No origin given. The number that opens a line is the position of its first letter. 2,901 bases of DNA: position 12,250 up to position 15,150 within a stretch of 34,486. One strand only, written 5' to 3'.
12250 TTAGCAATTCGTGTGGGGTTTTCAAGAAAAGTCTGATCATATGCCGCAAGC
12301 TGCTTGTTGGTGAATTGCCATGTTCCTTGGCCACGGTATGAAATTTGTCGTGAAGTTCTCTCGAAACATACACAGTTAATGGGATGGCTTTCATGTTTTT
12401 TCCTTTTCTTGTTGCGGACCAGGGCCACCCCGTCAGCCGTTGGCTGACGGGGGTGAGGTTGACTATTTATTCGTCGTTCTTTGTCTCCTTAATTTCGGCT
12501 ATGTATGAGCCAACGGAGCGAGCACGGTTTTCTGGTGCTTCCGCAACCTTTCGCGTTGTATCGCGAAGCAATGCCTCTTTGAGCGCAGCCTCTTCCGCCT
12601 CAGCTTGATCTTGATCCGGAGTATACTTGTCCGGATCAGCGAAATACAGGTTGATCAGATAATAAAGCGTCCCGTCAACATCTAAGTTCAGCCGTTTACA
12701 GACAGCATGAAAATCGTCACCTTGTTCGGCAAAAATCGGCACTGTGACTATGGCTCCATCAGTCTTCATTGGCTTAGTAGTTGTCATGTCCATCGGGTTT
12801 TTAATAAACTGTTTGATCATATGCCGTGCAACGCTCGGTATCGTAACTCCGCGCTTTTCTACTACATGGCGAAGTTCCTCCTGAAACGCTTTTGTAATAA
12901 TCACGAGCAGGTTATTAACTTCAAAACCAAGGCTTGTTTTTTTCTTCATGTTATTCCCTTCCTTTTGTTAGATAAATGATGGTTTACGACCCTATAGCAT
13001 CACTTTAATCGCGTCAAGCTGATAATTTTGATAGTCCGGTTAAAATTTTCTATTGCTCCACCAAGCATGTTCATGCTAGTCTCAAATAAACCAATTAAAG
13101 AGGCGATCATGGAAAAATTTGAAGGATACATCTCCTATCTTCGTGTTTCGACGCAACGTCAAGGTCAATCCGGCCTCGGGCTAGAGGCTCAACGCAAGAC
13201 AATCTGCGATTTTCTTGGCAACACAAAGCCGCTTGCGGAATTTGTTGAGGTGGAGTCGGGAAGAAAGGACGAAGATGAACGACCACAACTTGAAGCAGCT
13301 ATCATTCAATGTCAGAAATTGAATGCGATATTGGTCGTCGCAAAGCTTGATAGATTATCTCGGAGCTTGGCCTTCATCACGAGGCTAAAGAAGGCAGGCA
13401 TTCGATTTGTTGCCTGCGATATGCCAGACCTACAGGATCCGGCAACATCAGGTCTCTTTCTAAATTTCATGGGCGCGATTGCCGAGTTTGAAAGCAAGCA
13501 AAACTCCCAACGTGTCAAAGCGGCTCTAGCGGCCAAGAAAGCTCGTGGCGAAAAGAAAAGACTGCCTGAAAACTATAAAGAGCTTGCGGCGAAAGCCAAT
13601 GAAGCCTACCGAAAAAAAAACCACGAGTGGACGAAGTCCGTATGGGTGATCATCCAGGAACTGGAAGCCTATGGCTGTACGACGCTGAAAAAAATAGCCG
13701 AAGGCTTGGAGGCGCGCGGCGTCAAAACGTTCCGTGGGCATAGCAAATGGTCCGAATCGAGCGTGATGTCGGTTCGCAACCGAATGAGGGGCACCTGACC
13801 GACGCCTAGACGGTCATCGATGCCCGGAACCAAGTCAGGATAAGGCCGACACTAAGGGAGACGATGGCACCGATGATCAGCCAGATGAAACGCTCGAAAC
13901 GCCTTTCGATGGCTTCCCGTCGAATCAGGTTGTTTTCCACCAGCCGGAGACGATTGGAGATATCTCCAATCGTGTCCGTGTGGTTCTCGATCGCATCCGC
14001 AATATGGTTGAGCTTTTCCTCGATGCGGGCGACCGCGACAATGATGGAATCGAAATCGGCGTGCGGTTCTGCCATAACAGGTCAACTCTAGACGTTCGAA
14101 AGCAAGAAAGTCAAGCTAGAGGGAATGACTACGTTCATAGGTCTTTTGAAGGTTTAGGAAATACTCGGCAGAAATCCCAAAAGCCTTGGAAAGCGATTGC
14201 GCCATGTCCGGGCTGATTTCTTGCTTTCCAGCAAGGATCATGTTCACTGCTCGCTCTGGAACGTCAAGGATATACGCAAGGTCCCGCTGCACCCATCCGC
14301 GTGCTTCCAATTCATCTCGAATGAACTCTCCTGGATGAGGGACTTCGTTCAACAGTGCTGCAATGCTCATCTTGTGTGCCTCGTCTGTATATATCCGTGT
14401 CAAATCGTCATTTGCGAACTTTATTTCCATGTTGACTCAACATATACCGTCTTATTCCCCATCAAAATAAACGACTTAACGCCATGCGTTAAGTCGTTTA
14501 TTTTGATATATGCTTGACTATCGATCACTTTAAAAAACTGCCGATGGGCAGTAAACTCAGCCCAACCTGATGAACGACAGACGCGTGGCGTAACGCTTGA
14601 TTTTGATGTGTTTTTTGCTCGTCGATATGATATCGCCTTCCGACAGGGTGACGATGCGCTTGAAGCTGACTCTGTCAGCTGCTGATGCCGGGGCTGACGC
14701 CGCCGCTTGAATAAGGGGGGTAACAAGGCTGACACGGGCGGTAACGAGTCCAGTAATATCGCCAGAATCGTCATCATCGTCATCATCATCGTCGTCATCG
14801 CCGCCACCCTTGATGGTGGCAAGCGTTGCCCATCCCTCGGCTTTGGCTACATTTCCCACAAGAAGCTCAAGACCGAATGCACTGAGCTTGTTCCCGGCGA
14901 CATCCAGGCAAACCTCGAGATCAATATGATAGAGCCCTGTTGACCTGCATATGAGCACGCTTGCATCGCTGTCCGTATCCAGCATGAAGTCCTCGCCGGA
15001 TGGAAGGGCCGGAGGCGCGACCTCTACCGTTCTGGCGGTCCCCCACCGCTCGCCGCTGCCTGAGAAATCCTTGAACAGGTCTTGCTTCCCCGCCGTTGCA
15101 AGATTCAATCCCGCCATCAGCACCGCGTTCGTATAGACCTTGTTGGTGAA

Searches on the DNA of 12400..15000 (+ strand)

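Call 6: search_dna_similar(query=window:12400-15000:+, collection=phages, mode=distant)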
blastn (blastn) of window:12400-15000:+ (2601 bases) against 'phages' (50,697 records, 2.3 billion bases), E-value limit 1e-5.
No match.

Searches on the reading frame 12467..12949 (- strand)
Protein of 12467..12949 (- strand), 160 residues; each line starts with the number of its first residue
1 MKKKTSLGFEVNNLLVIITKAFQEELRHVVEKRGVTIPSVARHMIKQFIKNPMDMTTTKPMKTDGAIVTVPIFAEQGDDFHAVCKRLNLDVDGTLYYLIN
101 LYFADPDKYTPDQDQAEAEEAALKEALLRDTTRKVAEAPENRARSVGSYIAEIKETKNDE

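Call 7: search_protein_families(library=pfam, proteins=[window:12467-12949:-], max_evalue=0.01)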
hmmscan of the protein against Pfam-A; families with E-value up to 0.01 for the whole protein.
window:12467-12949:- (160 aa): 0 families

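Call 23: search_protein_families(library=phrogs, proteins=[window:12467-12949:-], max_evalue=0.001)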
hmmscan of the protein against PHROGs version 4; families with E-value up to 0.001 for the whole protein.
window:12467-12949:- (160 aa): 0 families

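Call 54: find_related_loci(query=window:12470-12949:-, collection=viral_contigs, flank=8000)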
Query window:12470-12949:- (160 aa) in viral_contigs; peptide patterns used: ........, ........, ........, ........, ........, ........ (x = any residue, [..] = any of these).
4 stretches matched a pattern, but none encodes a relative of the query by tblastn (E <= 1e-3).

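Call 61: find_related_loci(query=window:12470-12949:-, collection=metagenome_contigs, flank=8000)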
Query window:12470-12949:- (160 aa) in metagenome_contigs; peptide patterns used: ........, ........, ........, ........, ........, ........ (x = any residue, [..] = any of these).
82 stretches matched a pattern, but none encodes a relative of the query by tblastn (E <= 1e-3).

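Call 100: search_protein_families(library=padloc, proteins=[window:12467-12949:-], max_evalue=0.001)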
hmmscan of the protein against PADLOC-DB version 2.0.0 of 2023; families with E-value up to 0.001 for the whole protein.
window:12467-12949:- (160 aa): 0 families
